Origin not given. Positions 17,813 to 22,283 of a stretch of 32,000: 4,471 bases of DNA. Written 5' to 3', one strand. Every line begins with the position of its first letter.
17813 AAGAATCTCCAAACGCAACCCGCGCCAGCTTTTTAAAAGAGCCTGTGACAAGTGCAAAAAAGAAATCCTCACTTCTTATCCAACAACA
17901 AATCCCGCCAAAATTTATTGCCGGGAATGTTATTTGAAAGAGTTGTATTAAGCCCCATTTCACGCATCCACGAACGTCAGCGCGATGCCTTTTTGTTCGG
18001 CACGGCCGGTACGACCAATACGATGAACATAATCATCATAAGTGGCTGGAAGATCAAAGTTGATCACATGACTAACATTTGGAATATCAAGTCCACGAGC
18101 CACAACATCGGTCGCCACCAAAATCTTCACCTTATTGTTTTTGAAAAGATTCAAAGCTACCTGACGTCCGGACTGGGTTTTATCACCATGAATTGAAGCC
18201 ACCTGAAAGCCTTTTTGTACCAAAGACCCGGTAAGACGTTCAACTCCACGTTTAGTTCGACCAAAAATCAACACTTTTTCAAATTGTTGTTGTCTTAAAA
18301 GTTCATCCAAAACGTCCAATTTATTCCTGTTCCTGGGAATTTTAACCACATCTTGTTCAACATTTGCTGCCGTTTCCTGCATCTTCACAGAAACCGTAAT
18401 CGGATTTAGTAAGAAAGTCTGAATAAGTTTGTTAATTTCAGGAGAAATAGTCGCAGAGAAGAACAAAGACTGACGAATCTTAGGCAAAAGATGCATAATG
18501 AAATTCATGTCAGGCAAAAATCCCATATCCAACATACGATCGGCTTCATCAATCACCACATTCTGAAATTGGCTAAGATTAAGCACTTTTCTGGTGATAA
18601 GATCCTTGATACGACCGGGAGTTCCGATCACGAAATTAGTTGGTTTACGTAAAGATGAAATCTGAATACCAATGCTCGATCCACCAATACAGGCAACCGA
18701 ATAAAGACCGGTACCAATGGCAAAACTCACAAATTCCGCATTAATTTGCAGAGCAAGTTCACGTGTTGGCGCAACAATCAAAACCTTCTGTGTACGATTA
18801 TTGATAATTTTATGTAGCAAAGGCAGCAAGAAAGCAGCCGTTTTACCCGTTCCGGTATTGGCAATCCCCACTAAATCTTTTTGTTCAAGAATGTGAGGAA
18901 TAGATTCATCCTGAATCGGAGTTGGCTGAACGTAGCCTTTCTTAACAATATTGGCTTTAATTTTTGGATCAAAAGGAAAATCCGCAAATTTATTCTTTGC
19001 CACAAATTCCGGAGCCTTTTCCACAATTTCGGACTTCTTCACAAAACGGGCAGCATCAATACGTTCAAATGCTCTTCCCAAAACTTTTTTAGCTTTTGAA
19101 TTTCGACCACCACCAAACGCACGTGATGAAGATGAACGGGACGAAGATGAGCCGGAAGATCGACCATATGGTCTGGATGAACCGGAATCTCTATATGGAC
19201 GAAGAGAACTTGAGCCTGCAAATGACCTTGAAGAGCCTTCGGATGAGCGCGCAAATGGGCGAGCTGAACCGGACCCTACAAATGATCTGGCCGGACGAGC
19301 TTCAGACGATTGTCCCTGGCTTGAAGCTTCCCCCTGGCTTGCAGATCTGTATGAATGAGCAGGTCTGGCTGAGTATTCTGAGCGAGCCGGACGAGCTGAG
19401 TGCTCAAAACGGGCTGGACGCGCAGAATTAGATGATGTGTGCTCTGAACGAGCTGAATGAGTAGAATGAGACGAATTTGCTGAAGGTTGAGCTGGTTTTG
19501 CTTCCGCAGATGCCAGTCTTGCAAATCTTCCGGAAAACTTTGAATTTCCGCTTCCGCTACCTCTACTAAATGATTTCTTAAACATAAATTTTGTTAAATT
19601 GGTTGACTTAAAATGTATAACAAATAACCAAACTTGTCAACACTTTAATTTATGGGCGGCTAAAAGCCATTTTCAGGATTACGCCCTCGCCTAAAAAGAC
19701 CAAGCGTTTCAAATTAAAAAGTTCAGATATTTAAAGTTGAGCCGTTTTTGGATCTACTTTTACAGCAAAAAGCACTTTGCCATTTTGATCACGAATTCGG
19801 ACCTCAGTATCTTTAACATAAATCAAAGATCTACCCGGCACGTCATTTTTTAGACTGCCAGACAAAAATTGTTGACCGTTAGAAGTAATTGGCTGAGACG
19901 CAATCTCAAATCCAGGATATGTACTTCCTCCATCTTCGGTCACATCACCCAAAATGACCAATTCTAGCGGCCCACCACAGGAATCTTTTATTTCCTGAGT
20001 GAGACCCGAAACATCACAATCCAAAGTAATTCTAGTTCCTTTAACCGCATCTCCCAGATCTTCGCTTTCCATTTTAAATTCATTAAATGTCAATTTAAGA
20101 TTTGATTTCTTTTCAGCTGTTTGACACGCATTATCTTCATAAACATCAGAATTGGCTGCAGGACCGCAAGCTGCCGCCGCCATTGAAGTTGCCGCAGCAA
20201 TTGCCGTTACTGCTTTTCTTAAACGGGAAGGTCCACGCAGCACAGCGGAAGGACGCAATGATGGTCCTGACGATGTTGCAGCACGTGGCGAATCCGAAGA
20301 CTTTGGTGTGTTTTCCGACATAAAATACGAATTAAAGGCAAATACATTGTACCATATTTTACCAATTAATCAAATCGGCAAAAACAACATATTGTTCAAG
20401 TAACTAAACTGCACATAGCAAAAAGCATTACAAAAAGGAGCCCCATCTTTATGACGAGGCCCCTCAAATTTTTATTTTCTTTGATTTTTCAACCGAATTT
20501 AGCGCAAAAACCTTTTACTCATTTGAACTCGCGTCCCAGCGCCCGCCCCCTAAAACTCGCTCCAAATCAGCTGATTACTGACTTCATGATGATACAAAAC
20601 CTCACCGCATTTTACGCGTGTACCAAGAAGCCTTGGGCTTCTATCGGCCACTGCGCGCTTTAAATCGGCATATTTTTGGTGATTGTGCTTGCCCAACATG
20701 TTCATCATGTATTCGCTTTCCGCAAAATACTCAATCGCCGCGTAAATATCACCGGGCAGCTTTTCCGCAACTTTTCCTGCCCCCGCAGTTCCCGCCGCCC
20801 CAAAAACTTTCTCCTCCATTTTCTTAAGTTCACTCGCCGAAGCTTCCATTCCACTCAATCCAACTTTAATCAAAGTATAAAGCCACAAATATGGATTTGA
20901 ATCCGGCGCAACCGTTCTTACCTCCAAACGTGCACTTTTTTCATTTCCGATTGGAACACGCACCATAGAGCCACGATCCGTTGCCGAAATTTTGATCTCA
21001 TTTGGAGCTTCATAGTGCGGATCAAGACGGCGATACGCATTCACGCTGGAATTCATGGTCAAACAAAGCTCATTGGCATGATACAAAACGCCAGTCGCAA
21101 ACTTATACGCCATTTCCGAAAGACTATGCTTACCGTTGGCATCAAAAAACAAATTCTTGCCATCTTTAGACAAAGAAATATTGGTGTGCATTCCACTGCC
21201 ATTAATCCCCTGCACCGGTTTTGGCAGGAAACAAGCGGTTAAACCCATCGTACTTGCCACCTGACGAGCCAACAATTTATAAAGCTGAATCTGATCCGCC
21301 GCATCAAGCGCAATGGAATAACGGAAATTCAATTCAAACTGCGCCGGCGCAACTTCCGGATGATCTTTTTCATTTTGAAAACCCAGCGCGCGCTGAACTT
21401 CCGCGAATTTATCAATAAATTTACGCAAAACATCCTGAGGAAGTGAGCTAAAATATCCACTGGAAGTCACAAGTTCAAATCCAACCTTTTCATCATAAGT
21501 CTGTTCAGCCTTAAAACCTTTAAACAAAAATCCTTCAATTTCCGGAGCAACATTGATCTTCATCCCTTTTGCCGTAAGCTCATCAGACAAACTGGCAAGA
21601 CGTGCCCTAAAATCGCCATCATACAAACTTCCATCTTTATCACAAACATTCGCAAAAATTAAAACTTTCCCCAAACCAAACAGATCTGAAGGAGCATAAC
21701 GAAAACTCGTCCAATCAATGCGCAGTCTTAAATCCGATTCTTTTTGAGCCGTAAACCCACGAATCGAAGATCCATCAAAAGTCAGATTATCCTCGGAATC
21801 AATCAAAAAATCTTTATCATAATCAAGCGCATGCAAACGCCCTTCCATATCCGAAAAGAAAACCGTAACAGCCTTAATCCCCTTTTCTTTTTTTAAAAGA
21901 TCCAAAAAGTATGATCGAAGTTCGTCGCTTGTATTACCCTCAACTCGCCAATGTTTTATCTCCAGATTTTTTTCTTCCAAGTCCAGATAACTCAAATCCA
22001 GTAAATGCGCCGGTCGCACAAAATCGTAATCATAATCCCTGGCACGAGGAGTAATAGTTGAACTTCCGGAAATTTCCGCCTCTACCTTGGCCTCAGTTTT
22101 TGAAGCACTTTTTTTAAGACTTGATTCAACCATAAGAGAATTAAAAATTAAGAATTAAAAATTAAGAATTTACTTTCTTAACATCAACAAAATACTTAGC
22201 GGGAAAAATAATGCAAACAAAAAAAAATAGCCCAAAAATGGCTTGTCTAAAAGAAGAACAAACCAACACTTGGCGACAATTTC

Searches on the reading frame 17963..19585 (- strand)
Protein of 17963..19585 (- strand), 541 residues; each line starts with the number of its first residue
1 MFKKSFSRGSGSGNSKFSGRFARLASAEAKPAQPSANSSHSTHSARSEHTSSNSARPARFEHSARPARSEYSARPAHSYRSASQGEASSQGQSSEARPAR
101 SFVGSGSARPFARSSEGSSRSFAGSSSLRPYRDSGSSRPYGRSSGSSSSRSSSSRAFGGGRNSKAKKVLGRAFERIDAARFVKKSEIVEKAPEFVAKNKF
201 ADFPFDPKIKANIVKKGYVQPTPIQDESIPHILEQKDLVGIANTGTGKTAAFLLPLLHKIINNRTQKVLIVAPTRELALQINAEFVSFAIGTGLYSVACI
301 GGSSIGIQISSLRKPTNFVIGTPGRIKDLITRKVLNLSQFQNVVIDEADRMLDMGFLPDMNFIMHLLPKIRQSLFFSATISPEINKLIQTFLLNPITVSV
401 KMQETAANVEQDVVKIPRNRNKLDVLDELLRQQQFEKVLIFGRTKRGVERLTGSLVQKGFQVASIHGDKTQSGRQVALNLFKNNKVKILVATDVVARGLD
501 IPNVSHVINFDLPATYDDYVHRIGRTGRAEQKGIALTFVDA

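Call 13: search_protein_families(library=pfam, proteins=[window:17963-19585:-], max_evalue=0.001)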
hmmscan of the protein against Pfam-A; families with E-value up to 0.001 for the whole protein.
window:17963-19585:- (541 aa): 4 families
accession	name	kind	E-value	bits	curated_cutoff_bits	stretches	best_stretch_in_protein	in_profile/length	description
PF00270.35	DEAD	-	1.1e-44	152.5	26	1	222-386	1-166/167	DEAD/DEAH box helicase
PF00271.37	Helicase_C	-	1.5e-34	119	23.5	1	422-529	2-109/110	Helicase conserved C-terminal domain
PF04851.21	ResIII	-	4.5e-07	30.4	22.5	1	222-367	5-150/164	Type III restriction enzyme, res subunit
PF14617.12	CMS1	-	0.00073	19.4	35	0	316-347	176-207/250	U3-containing 90S pre-ribosomal complex subunit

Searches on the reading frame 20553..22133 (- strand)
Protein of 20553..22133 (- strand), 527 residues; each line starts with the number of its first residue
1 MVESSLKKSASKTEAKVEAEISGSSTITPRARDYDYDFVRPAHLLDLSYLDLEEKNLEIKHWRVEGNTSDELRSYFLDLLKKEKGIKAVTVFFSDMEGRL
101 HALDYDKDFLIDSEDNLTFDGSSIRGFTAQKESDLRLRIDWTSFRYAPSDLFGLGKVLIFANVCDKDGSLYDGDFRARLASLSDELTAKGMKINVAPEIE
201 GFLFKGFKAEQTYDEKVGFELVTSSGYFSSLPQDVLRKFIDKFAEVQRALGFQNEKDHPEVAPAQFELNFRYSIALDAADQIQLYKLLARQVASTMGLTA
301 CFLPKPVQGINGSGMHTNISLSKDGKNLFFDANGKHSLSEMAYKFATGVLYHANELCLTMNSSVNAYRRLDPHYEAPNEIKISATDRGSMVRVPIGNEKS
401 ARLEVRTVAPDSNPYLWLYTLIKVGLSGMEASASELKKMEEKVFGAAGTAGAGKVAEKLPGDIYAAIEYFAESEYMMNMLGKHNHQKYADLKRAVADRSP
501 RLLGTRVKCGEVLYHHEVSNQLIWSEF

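Call 13: search_protein_families(library=pfam, proteins=[window:20553-22133:-], max_evalue=0.001)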
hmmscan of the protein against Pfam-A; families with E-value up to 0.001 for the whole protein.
window:20553-22133:- (527 aa): 2 families
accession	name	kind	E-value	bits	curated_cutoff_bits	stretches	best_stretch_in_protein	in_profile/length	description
PF00120.29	Gln-synt_C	-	4.9e-84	282.8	24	1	174-494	3-327/344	Glutamine synthetase, catalytic domain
PF03951.24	Gln-synt_N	-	5.2e-10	39.2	33.4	1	86-150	2-68/82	Glutamine synthetase, beta-Grasp domain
